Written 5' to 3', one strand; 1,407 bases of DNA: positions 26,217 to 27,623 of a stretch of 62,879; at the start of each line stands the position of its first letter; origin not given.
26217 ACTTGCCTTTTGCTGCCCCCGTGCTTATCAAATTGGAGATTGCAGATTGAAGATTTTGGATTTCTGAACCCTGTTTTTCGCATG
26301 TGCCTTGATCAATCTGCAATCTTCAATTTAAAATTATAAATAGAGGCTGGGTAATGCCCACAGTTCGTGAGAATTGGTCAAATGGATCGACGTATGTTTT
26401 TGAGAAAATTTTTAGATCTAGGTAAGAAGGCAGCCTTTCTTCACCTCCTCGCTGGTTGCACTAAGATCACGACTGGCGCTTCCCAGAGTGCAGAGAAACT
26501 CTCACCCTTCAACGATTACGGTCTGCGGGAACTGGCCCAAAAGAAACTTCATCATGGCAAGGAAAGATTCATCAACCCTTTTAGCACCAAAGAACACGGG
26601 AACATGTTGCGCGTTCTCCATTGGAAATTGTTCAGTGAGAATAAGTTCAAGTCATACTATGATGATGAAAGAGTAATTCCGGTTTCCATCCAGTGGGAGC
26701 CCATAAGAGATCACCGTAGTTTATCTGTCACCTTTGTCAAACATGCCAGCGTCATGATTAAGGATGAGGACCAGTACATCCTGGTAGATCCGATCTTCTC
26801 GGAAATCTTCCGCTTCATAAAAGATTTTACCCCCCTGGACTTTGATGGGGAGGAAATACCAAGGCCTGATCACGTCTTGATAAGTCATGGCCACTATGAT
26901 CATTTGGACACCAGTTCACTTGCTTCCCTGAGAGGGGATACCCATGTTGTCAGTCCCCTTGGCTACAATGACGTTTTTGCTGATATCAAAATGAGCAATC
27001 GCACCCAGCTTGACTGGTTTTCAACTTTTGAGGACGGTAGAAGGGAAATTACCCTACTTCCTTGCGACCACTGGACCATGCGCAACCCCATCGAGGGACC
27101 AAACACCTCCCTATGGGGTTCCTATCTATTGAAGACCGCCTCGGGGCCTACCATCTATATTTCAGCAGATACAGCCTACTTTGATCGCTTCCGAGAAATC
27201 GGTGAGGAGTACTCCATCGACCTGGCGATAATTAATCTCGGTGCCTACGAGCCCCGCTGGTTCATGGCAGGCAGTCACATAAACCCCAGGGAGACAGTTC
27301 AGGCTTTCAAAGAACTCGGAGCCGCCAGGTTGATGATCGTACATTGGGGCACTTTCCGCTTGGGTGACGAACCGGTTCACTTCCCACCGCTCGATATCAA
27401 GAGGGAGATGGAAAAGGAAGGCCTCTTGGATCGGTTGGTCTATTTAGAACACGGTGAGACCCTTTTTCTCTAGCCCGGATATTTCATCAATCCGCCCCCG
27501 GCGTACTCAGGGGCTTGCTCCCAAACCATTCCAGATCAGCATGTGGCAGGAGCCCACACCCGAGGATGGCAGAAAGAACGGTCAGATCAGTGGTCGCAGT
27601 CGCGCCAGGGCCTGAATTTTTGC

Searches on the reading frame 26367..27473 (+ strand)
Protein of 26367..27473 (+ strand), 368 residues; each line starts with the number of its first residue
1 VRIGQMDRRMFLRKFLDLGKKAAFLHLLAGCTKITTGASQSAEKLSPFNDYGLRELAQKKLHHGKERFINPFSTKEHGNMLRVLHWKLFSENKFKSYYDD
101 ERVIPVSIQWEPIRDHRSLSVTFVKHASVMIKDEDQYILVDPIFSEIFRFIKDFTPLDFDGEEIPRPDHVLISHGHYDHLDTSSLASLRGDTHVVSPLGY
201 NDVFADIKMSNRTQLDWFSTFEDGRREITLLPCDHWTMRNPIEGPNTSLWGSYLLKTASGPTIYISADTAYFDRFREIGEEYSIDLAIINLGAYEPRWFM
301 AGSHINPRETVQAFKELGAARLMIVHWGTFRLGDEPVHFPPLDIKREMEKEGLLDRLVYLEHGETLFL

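Call 14: search_protein_families(library=pfam, proteins=[window:26367-27473:+])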
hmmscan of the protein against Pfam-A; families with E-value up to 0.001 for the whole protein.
window:26367-27473:+ (368 aa): 3 families
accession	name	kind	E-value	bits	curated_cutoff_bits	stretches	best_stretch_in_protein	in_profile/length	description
PF12706.13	Lactamase_B_2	-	3e-31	109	27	1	138-327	3-200/200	Beta-lactamase superfamily domain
PF13483.12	Lactamase_B_3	-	9.2e-09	35.9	24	1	121-203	2-70/160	Beta-lactamase superfamily domain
PF00753.33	Lactamase_B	-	6.7e-08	33.1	22.7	1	123-180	3-57/196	Metallo-beta-lactamase superfamily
